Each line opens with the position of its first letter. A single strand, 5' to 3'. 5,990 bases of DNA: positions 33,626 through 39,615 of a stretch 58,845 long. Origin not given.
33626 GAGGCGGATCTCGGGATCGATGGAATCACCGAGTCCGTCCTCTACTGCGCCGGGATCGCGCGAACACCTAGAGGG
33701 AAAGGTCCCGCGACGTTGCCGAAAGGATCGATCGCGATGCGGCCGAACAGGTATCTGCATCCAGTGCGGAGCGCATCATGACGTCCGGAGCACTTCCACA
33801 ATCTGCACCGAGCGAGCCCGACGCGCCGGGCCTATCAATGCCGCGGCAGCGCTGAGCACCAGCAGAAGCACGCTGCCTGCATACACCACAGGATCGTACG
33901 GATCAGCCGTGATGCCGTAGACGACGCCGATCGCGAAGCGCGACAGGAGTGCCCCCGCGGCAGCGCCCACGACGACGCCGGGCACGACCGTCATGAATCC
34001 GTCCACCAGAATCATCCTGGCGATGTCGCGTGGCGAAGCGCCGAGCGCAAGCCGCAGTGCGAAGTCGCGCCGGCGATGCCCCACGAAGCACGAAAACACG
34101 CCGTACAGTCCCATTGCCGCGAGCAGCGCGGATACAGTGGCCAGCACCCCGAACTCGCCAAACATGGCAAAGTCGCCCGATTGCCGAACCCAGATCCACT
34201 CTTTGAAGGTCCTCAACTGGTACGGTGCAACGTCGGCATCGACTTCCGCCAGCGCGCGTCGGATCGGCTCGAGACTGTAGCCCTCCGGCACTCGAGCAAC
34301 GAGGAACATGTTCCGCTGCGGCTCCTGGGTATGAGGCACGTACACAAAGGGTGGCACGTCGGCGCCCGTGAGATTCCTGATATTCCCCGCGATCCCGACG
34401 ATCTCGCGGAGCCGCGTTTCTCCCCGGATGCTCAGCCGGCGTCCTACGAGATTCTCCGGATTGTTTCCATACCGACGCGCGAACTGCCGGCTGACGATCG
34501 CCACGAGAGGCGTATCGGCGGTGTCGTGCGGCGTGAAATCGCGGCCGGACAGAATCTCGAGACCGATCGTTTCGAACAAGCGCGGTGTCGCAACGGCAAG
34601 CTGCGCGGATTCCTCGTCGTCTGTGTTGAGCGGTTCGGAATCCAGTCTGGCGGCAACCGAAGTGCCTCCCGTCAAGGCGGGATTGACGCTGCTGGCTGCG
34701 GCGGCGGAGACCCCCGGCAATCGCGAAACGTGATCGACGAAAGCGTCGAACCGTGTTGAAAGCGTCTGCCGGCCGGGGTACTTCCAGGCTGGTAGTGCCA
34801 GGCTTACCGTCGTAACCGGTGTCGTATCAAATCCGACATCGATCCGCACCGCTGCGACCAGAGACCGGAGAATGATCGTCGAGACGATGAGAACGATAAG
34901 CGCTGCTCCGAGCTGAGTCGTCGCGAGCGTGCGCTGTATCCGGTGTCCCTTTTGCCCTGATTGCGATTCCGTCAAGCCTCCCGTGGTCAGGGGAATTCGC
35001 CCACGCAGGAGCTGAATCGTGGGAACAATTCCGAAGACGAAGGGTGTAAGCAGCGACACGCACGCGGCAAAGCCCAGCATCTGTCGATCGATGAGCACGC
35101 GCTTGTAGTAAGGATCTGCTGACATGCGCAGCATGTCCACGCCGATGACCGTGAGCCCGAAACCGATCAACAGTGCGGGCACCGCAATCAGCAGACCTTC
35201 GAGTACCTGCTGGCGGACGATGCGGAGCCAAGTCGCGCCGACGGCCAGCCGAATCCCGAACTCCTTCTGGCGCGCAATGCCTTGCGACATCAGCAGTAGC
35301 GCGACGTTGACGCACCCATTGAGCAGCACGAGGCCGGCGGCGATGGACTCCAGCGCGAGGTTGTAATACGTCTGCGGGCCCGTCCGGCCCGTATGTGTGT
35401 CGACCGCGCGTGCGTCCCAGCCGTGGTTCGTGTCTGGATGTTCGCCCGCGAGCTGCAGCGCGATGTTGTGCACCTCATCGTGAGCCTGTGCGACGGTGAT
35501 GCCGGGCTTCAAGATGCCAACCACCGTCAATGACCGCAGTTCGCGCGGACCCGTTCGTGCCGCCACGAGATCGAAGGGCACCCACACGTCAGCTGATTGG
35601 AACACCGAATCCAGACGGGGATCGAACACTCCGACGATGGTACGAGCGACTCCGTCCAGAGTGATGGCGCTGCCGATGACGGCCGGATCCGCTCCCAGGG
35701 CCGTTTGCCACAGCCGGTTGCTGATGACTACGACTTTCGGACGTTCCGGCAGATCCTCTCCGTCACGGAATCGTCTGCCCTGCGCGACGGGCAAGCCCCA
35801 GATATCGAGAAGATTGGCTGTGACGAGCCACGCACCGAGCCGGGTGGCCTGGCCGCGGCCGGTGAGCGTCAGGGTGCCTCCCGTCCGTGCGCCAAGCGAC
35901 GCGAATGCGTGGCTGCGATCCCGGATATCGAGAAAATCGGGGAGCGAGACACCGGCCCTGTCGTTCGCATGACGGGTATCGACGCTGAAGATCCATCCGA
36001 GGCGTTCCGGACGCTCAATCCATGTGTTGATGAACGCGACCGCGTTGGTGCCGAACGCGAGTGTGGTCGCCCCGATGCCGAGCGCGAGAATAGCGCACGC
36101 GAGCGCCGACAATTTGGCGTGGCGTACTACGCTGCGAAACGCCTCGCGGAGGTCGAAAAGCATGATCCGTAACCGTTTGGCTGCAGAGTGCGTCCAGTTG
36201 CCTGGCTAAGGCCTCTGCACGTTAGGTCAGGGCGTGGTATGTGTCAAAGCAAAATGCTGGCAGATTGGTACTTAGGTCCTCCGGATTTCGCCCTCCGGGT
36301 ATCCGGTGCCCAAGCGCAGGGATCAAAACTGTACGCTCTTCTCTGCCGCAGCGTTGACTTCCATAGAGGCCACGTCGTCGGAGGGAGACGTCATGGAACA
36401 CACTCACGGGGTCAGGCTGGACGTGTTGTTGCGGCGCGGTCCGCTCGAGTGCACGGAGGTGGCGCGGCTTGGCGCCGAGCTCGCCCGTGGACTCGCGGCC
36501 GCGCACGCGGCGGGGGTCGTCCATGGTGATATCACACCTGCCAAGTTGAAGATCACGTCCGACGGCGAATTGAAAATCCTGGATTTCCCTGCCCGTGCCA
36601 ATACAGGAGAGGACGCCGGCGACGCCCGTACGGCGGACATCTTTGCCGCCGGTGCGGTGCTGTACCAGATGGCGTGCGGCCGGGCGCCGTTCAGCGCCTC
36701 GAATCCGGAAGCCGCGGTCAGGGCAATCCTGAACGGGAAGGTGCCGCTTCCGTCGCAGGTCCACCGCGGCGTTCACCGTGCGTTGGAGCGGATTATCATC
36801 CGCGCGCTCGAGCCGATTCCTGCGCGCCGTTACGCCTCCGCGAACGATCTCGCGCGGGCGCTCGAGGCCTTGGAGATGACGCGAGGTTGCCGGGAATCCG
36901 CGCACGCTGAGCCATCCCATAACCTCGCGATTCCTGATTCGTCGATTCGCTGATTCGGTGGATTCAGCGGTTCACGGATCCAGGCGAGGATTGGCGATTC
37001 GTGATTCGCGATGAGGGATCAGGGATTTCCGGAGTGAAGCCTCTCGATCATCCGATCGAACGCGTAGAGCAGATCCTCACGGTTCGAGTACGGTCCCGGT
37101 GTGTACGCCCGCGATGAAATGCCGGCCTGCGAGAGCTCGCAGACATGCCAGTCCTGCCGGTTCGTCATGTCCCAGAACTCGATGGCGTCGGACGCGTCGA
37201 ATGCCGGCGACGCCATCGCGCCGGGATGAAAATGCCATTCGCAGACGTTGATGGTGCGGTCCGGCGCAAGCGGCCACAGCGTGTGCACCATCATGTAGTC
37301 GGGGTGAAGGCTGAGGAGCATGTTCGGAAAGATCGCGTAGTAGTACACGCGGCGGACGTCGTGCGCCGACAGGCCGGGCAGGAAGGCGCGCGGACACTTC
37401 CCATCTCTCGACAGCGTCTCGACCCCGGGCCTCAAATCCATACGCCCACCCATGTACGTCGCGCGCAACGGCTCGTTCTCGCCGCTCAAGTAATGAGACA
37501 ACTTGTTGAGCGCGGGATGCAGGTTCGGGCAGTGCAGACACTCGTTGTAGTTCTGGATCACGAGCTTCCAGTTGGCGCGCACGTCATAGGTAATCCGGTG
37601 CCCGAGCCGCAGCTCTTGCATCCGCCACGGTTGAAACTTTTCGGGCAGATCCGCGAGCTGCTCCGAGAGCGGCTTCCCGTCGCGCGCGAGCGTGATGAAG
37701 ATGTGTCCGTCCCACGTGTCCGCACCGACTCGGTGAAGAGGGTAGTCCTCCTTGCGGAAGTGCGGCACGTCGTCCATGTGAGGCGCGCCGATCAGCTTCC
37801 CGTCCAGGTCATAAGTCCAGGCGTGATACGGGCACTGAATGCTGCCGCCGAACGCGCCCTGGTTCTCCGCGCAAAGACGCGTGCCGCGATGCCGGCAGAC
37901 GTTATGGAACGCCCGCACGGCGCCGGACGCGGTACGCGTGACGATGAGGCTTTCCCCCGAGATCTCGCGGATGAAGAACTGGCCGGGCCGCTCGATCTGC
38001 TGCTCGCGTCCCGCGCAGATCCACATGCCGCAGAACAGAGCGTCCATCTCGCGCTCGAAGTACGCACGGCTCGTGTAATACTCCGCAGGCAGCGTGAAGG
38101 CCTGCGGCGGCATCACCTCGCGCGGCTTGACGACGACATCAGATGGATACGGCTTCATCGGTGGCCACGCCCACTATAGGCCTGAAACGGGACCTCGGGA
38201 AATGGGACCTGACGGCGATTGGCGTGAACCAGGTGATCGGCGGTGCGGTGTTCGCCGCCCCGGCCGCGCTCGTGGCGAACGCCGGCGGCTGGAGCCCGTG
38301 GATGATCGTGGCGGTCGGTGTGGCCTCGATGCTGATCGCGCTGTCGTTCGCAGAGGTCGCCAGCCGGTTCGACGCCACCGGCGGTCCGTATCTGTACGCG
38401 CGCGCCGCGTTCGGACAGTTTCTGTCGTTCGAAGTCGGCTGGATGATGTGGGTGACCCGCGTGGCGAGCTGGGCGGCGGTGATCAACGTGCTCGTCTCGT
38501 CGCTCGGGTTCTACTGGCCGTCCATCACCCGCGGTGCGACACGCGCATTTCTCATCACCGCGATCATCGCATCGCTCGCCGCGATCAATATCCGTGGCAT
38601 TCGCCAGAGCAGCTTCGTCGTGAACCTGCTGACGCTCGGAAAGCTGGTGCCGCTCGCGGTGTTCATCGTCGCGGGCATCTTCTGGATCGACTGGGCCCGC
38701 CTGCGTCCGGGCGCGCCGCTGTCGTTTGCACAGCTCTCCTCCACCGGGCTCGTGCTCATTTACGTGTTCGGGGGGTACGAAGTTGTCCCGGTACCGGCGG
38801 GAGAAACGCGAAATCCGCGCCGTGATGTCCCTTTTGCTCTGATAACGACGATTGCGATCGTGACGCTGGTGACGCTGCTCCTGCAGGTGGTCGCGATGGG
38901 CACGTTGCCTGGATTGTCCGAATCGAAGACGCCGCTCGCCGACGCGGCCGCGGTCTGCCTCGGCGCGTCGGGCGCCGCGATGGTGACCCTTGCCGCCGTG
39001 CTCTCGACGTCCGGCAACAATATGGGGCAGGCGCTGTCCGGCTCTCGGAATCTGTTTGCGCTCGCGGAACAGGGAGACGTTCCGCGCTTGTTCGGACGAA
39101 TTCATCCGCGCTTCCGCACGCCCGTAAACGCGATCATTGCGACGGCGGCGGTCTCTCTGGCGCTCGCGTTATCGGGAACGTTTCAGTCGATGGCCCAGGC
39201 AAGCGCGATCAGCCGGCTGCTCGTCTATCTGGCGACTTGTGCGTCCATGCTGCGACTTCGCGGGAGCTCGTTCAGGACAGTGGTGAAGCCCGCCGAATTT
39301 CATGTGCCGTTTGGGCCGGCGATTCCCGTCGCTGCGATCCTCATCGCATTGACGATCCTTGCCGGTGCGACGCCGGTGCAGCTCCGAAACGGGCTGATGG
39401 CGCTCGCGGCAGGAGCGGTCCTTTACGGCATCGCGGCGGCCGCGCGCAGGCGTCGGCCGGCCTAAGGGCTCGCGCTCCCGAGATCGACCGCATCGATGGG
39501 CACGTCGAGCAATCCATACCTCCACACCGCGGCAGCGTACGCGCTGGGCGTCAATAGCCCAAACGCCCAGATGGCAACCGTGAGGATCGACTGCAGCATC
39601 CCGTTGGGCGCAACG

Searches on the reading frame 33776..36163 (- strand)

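Call 37: search_protein_families(library=pfam, proteins=[window:33776-36163:-], max_evalue=0.001)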
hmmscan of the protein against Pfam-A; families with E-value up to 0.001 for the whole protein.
window:33776-36163:- (795 aa): 3 families
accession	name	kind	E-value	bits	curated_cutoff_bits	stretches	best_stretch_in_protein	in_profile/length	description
PF12704.14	MacB_PCD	-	1.2e-33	117.6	27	2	19-233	1-206/207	MacB-like periplasmic core domain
PF02687.27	FtsX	-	1.5e-20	73.9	25.5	2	673-787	2-119/120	FtsX-like permease C-terminal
PF25259.1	DUF7860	-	0.00092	19.9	27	1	322-380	14-70/75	Family of unknown function (DUF7860)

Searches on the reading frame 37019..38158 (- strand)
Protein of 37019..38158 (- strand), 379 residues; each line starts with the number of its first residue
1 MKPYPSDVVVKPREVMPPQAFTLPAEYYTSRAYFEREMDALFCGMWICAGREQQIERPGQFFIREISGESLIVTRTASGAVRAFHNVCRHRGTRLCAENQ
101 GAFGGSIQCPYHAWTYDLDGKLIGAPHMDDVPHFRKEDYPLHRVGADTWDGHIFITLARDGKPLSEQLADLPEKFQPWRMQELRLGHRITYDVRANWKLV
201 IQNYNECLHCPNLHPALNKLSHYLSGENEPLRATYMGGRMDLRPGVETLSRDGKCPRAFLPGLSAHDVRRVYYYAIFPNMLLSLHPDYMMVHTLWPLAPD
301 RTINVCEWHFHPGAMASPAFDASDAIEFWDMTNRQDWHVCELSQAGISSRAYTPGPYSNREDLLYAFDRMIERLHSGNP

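Call 37: search_protein_families(library=pfam, proteins=[window:37019-38158:-], max_evalue=0.001)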
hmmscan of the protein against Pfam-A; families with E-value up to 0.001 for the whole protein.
window:37019-38158:- (379 aa): 2 families
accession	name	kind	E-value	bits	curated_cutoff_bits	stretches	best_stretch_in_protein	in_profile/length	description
PF00848.25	Ring_hydroxyl_A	-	8.3e-49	166.7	24.9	1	181-374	2-205/208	Ring hydroxylating alpha subunit (catalytic domain)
PF00355.32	Rieske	-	8.5e-20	70.9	20.3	1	46-134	2-87/88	Rieske [2Fe-2S] domain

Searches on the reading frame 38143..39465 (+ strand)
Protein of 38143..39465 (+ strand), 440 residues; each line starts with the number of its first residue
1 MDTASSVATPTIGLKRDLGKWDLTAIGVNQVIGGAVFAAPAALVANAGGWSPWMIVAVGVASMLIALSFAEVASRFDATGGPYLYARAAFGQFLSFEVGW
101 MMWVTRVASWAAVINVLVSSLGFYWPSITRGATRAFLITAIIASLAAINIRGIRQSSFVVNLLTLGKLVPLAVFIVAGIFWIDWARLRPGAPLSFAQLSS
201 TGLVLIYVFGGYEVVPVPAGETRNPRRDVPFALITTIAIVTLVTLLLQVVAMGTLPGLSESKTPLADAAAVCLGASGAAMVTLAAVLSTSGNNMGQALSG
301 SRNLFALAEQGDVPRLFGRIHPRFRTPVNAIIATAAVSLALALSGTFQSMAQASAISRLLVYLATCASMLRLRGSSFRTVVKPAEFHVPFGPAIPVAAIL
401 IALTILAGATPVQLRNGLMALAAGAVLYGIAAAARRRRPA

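Call 37: search_protein_families(library=pfam, proteins=[window:38143-39465:+], max_evalue=0.001)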
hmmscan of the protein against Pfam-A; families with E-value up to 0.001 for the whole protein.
window:38143-39465:+ (440 aa): 2 families
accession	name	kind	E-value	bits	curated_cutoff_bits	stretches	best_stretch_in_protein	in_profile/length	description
PF13520.12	AA_permease_2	-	1.4e-46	159.8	27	1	18-408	1-404/427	Amino acid permease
PF00324.27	AA_permease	-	8e-31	107.7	24.6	1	24-409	3-420/470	Amino acid permease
